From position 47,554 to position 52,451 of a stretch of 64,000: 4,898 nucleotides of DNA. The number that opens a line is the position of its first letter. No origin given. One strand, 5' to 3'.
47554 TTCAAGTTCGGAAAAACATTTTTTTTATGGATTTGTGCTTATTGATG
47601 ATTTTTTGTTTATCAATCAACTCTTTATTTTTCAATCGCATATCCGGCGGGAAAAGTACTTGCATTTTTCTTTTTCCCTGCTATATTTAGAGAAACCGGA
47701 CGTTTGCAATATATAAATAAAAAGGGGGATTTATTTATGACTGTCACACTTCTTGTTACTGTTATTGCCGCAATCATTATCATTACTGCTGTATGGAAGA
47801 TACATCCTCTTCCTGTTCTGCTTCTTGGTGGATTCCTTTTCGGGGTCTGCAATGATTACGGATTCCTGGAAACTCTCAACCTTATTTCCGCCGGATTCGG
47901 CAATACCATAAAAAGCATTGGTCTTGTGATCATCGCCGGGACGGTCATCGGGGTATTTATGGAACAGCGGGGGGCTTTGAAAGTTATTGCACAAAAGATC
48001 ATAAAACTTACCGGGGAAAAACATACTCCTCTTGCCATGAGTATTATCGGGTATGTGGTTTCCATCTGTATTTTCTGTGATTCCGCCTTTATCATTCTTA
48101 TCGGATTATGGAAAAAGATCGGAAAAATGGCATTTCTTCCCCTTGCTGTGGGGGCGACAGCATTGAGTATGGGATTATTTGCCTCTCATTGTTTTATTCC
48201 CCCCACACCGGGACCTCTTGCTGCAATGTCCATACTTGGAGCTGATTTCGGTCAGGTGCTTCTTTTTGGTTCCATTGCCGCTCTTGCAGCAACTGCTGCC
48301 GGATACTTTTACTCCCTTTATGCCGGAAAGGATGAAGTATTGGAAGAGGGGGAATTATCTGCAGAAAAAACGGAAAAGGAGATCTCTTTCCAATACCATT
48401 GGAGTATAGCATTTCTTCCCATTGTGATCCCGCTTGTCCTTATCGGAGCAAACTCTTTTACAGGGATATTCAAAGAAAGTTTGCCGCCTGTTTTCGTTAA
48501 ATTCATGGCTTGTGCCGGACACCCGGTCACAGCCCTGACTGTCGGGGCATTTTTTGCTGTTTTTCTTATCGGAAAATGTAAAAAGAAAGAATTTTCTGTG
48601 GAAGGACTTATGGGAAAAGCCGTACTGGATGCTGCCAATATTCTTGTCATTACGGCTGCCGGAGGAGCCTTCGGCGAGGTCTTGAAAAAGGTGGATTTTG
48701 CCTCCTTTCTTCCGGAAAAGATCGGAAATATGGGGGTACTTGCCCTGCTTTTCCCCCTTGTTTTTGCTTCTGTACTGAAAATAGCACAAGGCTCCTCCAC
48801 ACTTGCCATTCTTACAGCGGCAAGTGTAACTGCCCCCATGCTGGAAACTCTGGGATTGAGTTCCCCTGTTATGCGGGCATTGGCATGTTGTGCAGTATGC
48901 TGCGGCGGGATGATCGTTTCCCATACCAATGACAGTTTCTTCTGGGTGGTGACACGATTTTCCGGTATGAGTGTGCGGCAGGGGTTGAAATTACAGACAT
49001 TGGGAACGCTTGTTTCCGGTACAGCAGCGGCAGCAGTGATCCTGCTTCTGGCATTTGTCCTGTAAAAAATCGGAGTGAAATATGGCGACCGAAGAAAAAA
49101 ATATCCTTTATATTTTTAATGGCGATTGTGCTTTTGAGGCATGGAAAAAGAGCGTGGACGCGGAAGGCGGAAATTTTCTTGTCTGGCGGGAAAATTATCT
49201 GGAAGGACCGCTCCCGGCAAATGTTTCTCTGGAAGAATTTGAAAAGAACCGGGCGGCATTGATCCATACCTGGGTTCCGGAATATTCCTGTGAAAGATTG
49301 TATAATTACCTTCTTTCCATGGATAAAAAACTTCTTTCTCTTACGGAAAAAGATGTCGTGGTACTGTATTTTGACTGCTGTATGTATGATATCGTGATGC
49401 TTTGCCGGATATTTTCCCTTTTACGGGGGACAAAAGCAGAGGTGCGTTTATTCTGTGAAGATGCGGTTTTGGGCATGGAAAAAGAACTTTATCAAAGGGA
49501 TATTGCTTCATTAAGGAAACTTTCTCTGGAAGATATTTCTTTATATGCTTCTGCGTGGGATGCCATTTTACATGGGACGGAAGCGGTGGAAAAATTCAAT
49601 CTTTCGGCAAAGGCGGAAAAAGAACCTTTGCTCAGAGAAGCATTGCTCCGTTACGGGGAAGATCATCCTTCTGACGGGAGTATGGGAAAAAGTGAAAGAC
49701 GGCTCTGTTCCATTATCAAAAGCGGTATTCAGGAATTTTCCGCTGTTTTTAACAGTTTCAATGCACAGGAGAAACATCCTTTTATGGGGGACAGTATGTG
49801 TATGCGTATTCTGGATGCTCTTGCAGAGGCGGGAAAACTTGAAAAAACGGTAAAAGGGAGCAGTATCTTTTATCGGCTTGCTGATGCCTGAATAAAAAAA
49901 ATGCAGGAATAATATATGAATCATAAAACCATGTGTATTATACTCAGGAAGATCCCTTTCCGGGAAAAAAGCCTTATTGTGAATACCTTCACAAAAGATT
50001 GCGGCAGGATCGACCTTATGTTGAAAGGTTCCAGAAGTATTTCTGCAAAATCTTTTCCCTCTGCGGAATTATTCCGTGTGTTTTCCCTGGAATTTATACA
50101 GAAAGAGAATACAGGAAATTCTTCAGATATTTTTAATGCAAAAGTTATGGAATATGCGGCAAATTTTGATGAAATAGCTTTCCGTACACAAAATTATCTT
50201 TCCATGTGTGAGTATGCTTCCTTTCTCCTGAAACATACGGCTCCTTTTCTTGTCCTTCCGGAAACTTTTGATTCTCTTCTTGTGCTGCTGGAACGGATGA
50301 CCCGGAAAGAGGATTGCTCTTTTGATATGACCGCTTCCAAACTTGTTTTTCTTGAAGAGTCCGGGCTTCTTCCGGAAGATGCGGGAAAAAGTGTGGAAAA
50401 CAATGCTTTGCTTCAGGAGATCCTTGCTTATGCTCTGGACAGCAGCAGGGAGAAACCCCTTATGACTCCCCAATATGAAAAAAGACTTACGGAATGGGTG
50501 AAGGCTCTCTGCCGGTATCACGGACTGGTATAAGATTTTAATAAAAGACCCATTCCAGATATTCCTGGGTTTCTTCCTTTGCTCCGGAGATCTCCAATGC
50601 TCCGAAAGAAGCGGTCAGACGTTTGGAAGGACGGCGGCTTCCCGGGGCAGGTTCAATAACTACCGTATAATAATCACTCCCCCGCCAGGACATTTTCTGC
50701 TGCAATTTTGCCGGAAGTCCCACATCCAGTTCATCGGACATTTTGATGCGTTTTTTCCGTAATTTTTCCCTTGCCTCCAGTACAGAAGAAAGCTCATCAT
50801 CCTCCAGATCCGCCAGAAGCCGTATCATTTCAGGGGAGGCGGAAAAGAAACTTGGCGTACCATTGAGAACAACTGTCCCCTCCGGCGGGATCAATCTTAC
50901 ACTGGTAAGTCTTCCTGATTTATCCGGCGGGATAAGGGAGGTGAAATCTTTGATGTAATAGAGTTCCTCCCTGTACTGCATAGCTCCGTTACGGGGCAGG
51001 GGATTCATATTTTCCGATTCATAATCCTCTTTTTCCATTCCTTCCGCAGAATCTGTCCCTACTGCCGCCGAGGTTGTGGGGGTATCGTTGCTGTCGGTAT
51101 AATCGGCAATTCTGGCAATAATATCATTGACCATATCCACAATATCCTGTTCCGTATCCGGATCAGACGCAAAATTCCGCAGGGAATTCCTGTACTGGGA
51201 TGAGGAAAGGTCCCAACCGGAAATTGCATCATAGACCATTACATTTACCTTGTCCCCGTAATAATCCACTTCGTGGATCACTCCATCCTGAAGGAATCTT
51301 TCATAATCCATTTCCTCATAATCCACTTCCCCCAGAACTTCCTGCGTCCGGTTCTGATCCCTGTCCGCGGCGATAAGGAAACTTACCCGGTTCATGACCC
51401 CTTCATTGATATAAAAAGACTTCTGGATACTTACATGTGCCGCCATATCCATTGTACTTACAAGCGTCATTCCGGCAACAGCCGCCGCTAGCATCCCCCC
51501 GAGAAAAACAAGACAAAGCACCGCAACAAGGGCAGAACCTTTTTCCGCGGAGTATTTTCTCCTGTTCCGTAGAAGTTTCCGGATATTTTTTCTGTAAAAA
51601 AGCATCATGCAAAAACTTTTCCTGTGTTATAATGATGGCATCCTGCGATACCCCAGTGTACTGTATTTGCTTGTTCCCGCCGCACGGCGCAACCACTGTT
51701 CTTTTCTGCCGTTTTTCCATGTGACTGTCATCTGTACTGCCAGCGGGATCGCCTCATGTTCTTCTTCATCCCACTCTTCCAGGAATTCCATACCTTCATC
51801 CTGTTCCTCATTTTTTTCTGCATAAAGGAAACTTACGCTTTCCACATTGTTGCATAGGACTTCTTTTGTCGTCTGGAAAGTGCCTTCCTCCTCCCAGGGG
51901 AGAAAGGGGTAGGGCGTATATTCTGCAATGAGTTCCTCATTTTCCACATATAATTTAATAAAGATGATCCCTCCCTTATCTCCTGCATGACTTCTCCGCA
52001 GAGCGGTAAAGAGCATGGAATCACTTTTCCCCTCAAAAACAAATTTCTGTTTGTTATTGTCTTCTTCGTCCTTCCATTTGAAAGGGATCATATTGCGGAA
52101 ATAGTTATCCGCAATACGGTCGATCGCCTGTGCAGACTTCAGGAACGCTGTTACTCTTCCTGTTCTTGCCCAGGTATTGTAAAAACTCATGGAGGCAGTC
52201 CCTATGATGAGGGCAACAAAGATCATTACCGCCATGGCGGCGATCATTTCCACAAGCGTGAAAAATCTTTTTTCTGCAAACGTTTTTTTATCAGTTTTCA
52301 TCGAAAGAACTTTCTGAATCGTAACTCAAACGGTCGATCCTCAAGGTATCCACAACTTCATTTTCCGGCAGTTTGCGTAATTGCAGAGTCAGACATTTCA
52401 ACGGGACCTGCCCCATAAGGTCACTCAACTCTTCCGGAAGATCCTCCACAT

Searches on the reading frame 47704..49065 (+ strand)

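Call 60: search_protein_families(library=pfam, proteins=[window:47704-49065:+], max_evalue=0.0001)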
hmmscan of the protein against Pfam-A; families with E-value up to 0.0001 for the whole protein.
window:47704-49065:+ (453 aa): 2 families
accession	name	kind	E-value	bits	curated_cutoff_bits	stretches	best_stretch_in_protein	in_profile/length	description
PF02447.22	GntP_permease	-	4.7e-78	263.3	22.5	1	14-452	3-440/440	GntP family permease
PF03600.22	CitMHS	-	2.5e-08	33.8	31.9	1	29-394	8-334/336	Citrate transporter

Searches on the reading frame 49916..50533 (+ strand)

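Call 60: search_protein_families(library=pfam, proteins=[window:49916-50533:+], max_evalue=0.0001)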
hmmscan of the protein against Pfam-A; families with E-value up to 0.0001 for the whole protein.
window:49916-50533:+ (205 aa): 1 family
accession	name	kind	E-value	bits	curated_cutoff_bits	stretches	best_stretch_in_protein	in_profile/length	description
PF11967.14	RecO_N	-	1.3e-09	38.4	27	1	1-61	1-62/80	Recombination protein O N terminal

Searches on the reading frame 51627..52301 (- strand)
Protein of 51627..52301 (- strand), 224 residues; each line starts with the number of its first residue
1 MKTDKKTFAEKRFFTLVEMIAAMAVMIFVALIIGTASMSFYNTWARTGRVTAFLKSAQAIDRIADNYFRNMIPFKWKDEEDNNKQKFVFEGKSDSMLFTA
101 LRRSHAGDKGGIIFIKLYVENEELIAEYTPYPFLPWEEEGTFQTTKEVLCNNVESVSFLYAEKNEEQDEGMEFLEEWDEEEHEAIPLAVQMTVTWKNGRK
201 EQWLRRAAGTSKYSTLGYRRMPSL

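Call 60: search_protein_families(library=pfam, proteins=[window:51627-52301:-], max_evalue=0.0001)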
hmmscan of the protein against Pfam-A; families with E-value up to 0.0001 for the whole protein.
window:51627-52301:- (224 aa): 1 family
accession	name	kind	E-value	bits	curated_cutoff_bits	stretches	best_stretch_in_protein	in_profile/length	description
PF11612.13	T2SSJ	-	1.1e-06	29.4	28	1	68-200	5-135/140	Type II secretion system (T2SS), protein J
